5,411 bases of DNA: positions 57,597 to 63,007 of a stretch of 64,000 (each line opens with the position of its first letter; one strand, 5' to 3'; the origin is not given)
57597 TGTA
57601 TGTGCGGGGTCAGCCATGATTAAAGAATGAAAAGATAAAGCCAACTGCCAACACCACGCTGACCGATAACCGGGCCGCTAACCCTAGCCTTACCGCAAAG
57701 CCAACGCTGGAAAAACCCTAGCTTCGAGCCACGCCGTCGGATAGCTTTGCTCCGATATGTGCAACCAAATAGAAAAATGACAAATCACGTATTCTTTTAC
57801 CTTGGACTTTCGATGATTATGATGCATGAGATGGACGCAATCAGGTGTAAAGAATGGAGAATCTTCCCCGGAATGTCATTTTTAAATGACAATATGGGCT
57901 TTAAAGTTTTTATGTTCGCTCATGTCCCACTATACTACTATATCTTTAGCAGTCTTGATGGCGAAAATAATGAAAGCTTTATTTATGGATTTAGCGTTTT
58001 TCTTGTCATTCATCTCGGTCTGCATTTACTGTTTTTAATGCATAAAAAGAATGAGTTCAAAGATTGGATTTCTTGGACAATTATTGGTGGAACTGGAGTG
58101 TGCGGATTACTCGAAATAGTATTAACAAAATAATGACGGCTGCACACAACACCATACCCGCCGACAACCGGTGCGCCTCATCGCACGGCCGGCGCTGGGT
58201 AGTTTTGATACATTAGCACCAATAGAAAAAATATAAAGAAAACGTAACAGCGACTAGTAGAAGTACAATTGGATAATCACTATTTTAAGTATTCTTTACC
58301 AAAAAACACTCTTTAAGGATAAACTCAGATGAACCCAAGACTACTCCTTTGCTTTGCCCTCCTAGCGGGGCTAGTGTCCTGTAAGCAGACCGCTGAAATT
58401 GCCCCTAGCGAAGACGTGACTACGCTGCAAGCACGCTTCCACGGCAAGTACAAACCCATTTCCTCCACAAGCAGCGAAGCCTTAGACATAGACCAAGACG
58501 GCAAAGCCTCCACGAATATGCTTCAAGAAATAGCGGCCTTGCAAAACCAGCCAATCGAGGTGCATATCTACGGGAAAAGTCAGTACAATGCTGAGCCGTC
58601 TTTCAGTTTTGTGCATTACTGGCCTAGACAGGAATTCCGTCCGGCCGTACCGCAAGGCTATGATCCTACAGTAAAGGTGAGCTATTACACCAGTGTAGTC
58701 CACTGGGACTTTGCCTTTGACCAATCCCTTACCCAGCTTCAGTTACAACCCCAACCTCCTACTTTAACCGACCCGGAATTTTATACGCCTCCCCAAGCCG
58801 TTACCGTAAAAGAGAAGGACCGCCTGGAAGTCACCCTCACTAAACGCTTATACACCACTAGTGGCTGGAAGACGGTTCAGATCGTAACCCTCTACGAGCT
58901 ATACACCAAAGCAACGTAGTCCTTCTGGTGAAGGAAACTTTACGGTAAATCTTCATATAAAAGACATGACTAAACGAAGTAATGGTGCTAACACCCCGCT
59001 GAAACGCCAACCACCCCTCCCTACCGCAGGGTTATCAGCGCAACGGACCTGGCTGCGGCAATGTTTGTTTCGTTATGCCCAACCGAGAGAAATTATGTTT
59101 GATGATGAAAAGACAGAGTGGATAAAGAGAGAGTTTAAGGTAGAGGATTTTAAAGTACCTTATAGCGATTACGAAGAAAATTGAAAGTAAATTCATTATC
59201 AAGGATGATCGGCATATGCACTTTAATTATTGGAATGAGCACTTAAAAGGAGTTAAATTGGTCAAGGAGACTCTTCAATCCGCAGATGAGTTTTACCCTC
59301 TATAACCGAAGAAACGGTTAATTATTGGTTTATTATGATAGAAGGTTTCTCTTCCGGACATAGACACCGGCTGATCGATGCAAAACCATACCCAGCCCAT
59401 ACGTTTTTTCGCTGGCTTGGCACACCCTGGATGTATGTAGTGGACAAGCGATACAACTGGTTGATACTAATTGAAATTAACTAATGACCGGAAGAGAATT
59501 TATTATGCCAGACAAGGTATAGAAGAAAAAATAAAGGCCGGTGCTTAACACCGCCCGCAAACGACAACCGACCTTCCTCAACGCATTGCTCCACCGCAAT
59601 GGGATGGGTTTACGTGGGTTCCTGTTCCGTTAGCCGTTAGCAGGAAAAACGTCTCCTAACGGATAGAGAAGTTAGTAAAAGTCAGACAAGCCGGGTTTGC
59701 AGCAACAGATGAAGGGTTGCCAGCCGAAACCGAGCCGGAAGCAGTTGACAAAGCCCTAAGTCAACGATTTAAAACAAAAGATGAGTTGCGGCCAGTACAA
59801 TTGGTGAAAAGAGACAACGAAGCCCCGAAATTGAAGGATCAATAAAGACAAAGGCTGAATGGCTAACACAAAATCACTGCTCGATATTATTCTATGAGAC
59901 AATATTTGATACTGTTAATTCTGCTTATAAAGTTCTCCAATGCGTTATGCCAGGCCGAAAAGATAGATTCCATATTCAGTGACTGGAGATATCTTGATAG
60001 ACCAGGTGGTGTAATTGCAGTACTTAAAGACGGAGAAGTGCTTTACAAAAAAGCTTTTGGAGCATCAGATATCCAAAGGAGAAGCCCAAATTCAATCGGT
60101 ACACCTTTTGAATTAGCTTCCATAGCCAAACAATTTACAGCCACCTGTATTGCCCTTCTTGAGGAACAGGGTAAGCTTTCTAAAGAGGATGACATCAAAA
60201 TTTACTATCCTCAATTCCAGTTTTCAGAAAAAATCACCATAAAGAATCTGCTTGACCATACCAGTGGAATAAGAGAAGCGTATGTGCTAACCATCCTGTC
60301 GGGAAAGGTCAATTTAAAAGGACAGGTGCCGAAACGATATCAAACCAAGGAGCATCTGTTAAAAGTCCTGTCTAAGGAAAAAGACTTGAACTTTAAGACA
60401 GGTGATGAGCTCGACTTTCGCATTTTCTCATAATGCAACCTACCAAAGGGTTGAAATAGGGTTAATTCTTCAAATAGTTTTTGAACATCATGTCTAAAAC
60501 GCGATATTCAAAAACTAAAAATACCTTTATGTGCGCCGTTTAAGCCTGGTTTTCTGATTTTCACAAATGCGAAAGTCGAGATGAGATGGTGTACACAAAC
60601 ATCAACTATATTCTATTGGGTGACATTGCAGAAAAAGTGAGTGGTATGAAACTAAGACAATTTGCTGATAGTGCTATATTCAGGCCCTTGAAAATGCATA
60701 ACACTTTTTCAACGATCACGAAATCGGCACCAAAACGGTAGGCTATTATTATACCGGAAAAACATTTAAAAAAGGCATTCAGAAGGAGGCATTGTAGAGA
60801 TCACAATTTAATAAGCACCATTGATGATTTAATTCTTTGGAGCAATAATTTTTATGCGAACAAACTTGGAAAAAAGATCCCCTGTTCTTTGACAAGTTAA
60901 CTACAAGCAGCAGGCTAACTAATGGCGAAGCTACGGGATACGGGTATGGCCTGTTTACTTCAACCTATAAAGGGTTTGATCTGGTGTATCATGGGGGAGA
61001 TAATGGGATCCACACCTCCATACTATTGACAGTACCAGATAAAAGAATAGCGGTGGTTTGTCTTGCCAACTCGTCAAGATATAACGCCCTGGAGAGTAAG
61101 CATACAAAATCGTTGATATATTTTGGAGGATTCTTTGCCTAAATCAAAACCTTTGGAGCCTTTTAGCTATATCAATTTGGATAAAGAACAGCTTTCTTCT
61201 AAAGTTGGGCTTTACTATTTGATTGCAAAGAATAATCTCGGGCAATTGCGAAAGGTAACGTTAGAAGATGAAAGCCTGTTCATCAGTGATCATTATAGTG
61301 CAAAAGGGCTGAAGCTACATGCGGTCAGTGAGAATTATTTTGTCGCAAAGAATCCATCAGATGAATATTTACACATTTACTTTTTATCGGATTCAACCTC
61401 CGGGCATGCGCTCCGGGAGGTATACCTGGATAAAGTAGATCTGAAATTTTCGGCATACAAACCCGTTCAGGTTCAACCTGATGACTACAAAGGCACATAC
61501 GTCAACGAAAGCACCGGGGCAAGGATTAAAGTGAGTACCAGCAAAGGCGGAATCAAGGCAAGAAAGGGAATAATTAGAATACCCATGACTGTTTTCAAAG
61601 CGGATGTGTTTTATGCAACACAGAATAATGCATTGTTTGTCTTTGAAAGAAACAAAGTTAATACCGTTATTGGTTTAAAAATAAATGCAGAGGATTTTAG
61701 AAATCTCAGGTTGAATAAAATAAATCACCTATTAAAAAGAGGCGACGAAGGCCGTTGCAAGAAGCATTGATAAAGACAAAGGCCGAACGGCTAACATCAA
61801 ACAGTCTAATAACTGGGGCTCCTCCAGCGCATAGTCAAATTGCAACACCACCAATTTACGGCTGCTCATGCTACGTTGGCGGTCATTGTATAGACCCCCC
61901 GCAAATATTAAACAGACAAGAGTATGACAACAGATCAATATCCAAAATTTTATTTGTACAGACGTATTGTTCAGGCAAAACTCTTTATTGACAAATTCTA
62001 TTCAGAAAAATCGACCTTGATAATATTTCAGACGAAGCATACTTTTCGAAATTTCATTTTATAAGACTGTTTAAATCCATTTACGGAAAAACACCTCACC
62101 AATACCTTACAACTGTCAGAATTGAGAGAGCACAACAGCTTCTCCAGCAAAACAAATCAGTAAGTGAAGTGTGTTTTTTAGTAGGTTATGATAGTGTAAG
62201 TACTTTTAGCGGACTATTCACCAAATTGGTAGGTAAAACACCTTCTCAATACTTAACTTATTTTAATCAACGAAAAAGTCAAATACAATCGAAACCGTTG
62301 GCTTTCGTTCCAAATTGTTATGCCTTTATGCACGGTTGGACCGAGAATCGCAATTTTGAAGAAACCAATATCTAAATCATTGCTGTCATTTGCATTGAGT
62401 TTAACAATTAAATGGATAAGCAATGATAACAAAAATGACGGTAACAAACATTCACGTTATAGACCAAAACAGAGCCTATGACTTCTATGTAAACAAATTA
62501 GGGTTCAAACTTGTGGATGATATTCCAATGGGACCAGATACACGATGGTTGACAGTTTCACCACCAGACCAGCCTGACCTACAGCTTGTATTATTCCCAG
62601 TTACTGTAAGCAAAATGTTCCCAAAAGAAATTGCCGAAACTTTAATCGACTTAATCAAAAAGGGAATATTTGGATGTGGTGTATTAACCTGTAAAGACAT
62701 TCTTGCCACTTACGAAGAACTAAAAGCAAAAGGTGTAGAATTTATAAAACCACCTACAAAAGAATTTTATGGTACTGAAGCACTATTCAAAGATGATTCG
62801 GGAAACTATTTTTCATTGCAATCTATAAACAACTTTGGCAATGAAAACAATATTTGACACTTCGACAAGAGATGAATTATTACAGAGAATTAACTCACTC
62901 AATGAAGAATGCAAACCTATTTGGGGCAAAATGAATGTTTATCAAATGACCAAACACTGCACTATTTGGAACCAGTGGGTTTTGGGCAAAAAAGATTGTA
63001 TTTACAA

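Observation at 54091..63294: Integrase-less, attC-like gene-cassette array (CALIN-like) in a Bacteroidota-type chromosome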

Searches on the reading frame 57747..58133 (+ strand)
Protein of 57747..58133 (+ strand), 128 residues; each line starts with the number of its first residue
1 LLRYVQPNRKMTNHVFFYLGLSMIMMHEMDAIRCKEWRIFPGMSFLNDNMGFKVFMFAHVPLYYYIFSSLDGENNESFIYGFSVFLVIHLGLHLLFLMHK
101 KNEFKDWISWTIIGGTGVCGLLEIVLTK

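Call 13: search_protein_families(library=pfam, proteins=[window:57747-58133:+], max_evalue=0.01)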
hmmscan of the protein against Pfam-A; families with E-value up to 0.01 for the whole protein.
window:57747-58133:+ (128 aa): 1 family
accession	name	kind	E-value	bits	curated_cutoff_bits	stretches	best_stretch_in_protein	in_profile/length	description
PF20460.3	DUF6713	-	3.8e-21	75.6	27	1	14-127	2-114/117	Family of unknown function (DUF6713)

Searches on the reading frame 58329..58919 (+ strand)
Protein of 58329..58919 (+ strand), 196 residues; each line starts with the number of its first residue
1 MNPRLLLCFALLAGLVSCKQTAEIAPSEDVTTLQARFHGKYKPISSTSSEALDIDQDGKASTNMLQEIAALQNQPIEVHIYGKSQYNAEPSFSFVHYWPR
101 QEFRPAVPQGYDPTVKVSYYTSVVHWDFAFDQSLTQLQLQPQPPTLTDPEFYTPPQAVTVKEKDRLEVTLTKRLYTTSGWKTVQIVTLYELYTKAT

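Call 13: search_protein_families(library=pfam, proteins=[window:58329-58919:+], max_evalue=0.01)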
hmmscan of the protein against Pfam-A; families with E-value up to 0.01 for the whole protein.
window:58329-58919:+ (196 aa): 0 families

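Call 61: find_encoding_contigs(protein=window:58329-58919:+, flank=10000, max_places=4)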
Protein window:58329-58919:+ (196 aa): 1 contig read that carries it; 1 place shown.
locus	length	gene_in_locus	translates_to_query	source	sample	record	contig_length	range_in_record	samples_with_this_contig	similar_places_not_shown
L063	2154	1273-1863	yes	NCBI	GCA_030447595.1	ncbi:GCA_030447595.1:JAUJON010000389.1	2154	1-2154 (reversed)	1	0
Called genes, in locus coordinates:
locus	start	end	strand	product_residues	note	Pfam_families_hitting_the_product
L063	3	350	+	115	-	?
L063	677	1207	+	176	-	-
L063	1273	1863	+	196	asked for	-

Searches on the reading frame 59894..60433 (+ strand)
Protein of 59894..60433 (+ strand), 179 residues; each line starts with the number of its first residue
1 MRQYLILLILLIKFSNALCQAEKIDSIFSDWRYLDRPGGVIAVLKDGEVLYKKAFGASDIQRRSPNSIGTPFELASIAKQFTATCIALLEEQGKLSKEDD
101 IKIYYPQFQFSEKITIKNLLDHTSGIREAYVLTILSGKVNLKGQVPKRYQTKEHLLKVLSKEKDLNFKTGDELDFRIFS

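Call 13: search_protein_families(library=pfam, proteins=[window:59894-60433:+], max_evalue=0.01)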
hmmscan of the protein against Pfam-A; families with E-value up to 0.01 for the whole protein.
window:59894-60433:+ (179 aa): 1 family
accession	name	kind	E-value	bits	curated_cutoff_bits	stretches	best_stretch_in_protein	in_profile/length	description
PF00144.29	Beta-lactamase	-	1e-23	84.5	27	1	35-127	10-107/329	Beta-lactamase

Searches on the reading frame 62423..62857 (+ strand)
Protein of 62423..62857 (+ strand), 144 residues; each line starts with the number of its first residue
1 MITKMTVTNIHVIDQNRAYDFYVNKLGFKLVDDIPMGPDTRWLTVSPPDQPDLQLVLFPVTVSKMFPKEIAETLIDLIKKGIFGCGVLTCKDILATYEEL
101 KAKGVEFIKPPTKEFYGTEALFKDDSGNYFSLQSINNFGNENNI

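Call 13: search_protein_families(library=pfam, proteins=[window:62423-62857:+], max_evalue=0.01)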
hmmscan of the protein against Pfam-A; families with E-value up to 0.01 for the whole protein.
window:62423-62857:+ (144 aa): 2 families
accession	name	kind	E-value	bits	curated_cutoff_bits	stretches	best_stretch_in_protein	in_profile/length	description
PF00903.31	Glyoxalase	-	1.4e-17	64.6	20.6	1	9-130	6-119/121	Glyoxalase/Bleomycin resistance protein/Dioxygenase superfamily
PF22677.2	Ble-like_N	-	0.00055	20.1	24.5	1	7-37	4-33/41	Bleomycin resistance protein-like N-terminal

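Call 60: find_encoding_contigs(protein=window:62423-62857:+, flank=10000, max_places=3)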
Protein window:62423-62857:+ (144 aa): 1 contig read that carries it; 1 place shown.
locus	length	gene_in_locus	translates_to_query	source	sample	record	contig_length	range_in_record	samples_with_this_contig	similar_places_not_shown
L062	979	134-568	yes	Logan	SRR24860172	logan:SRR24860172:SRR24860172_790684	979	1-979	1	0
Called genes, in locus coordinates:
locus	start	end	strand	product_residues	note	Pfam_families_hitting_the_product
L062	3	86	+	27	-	?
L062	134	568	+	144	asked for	PF00903:Glyoxalase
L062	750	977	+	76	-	?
